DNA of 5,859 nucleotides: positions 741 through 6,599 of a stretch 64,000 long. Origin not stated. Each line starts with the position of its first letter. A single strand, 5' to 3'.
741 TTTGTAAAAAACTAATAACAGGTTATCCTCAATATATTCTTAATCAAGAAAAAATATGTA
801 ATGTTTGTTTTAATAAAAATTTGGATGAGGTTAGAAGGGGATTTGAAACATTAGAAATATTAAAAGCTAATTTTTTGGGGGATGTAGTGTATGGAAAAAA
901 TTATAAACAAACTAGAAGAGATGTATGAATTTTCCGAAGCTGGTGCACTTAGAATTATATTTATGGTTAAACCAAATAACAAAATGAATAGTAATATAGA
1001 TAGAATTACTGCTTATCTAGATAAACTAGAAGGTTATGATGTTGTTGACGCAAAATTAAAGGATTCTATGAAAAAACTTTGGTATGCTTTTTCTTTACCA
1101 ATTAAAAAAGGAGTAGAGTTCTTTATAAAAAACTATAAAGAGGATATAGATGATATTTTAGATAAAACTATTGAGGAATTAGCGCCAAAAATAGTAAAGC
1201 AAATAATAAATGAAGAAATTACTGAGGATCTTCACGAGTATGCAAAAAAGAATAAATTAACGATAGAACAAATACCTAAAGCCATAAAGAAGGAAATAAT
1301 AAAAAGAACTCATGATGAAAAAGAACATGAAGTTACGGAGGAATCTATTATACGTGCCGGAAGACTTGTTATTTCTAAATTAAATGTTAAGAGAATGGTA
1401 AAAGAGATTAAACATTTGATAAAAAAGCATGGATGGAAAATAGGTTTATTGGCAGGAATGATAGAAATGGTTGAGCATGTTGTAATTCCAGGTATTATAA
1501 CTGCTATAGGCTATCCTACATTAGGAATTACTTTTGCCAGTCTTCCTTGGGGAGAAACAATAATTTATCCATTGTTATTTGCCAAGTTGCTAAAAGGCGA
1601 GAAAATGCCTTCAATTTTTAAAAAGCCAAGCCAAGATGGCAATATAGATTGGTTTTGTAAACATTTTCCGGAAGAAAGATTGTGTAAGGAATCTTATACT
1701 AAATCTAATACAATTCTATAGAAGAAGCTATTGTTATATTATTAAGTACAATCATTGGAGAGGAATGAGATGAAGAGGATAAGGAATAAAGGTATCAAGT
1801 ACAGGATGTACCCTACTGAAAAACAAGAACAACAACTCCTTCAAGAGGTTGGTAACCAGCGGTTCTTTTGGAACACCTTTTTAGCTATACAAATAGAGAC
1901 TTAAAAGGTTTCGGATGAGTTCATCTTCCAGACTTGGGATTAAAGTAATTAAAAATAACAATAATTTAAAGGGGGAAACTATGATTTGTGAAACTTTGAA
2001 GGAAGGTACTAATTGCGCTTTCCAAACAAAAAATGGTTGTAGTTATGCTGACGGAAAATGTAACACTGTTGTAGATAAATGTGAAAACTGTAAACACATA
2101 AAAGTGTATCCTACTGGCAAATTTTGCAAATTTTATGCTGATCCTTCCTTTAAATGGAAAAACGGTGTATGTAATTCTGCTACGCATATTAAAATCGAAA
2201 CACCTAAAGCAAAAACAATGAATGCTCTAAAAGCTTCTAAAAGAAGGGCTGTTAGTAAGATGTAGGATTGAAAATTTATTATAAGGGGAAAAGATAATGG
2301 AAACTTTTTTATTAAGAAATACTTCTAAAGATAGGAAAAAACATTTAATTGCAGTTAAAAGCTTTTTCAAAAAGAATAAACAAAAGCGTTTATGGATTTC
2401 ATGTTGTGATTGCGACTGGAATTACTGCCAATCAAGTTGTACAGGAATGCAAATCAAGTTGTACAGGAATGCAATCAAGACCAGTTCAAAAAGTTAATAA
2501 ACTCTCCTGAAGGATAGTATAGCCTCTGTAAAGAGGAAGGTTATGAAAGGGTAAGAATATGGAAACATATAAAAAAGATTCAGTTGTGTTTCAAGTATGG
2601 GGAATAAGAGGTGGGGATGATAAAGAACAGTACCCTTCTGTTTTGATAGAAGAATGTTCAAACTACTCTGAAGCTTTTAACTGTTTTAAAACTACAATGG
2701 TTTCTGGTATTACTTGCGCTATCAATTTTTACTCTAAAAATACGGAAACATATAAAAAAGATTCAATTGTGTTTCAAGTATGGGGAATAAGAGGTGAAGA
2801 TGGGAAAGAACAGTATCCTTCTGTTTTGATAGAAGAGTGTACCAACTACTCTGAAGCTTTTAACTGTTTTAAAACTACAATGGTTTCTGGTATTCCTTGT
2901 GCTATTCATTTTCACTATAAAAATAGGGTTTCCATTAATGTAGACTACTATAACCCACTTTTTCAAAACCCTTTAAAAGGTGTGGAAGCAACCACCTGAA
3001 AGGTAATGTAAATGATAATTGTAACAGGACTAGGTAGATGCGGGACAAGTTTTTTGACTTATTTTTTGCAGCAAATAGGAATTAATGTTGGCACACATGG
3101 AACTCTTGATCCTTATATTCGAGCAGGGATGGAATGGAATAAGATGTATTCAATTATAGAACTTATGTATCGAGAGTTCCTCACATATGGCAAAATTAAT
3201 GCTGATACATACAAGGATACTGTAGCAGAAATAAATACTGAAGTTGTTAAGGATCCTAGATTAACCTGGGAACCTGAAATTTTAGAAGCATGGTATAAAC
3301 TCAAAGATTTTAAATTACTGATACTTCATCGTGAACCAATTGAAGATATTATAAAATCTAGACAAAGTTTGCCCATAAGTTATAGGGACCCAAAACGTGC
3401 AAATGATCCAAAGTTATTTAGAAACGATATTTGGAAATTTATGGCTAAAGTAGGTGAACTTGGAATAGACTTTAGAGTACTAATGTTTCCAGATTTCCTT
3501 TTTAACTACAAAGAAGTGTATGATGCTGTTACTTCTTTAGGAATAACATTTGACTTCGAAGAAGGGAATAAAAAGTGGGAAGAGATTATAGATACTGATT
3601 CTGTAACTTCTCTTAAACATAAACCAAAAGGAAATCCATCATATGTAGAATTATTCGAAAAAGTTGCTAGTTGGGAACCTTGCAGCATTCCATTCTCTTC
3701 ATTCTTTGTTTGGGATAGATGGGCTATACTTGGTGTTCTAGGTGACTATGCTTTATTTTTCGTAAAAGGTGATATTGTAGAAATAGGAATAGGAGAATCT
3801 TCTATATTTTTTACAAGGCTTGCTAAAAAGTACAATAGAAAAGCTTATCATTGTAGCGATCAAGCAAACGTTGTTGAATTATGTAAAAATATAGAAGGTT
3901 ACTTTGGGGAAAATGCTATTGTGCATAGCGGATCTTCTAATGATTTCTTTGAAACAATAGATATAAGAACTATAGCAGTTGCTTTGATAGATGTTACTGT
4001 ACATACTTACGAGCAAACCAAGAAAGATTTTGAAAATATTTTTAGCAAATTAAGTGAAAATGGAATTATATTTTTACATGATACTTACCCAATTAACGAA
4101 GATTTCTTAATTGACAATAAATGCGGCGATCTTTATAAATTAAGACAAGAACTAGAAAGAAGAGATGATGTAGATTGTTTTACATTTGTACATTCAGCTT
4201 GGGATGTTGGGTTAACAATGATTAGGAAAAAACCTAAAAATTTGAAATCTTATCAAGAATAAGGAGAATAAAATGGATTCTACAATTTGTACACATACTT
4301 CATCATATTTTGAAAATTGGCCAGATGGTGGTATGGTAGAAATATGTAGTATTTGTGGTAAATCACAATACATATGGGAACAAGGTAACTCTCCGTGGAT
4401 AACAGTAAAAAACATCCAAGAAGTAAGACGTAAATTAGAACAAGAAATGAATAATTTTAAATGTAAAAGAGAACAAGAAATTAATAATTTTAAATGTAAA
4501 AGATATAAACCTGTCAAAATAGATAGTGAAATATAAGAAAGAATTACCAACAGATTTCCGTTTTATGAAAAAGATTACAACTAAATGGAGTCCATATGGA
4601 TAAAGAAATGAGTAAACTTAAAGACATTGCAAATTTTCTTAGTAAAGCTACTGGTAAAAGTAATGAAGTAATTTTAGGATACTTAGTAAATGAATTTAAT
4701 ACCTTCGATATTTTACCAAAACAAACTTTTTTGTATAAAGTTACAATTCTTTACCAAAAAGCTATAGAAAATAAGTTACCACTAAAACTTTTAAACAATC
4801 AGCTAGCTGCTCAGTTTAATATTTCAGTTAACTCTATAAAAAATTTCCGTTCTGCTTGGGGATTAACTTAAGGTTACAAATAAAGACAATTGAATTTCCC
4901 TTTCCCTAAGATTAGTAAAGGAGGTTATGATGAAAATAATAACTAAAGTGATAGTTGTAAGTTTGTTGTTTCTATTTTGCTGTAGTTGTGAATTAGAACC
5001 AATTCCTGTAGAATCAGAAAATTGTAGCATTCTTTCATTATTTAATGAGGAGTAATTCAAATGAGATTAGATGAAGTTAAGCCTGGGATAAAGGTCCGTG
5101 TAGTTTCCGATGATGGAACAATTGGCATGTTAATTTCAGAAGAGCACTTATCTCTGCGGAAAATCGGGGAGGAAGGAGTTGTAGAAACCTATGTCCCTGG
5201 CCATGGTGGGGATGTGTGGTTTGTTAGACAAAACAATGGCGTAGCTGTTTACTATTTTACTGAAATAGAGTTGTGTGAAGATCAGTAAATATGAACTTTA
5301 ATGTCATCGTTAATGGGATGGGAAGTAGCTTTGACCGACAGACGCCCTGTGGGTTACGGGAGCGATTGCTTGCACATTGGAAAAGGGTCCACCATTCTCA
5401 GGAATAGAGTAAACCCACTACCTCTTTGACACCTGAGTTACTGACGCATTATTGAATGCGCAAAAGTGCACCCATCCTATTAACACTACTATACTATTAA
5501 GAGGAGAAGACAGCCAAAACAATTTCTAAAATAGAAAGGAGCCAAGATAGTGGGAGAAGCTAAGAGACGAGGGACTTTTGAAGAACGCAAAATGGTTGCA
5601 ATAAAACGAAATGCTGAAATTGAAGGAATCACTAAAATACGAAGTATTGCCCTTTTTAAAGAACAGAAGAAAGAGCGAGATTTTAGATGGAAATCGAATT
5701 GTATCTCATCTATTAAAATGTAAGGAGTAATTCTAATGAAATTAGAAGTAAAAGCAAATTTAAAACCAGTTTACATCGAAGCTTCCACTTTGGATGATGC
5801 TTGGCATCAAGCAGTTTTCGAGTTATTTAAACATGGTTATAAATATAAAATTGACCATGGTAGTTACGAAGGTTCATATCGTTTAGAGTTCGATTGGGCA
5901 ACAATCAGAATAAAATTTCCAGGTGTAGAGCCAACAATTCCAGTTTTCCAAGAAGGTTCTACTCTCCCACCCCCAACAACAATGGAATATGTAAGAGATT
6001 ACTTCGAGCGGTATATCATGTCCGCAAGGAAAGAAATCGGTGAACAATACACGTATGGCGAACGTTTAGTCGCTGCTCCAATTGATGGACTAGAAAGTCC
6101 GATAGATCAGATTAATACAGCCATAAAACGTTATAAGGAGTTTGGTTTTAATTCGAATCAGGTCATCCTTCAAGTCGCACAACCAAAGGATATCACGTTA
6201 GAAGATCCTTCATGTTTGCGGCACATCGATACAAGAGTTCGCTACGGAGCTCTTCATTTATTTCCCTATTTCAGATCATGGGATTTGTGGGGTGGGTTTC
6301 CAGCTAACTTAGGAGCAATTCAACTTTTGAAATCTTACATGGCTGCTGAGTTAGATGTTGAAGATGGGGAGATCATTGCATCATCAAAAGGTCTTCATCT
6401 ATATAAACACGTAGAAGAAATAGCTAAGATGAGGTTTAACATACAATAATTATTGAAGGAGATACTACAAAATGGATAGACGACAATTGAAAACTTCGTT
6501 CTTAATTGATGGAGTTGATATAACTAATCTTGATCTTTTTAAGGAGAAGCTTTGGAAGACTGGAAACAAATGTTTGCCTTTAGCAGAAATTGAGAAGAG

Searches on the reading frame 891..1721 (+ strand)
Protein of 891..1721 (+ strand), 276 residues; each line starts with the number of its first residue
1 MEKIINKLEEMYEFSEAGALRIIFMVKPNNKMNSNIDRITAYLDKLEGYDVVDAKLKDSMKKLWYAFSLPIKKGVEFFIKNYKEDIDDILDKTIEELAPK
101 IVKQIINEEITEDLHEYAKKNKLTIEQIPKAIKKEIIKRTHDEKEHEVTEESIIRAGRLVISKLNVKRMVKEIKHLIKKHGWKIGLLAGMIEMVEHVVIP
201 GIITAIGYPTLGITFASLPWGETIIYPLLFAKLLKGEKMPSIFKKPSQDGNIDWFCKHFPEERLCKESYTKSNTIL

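Call 18: search_protein_families(library=phrogs, proteins=[window:891-1721:+], max_evalue=0.001)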
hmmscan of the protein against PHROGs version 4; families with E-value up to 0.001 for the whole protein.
window:891-1721:+ (276 aa): 1 family
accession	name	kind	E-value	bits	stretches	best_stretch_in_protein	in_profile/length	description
phrog_28303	-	unknown function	7.4e-05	23.9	1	22-123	46-147/152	-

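Call 65: search_protein_families(library=pfam, proteins=[window:891-1721:+], max_evalue=0.001)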
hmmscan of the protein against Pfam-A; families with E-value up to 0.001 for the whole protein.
window:891-1721:+ (276 aa): 0 families

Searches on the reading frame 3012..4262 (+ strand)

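Call 18: search_protein_families(library=phrogs, proteins=[window:3012-4262:+], max_evalue=0.001)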
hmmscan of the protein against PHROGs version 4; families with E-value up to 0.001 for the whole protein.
window:3012-4262:+ (416 aa): 0 families

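Call 65: search_protein_families(library=pfam, proteins=[window:3012-4262:+], max_evalue=0.001)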
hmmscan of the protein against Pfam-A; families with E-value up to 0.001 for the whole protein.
window:3012-4262:+ (416 aa): 1 family
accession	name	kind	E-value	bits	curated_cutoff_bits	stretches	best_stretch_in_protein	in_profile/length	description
PF13578.12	Methyltransf_24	-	8.4e-12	46.3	26.3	1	256-358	1-105/105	Methyltransferase domain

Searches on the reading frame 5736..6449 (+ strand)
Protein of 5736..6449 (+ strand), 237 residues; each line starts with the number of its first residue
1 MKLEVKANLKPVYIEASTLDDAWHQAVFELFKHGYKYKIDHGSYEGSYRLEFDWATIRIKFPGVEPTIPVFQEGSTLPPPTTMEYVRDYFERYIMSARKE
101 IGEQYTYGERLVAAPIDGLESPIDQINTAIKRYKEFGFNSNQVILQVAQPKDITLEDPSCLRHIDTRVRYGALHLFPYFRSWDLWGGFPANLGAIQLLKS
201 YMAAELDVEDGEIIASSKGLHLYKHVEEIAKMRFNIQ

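Call 18: search_protein_families(library=phrogs, proteins=[window:5736-6449:+], max_evalue=0.001)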
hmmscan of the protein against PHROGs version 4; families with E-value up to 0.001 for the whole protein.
window:5736-6449:+ (237 aa): 3 families
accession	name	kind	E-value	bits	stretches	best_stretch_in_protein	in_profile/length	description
phrog_160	-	DNA, RNA and nucleotide metabolism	2.1e-13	50.9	1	96-227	124-258/335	thymidylate synthase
phrog_5131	-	DNA, RNA and nucleotide metabolism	6.5e-11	43.1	1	106-233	102-227/357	thymidylate synthase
phrog_5682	-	DNA, RNA and nucleotide metabolism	0.00022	21.6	1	141-232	67-161/209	thymidylate synthase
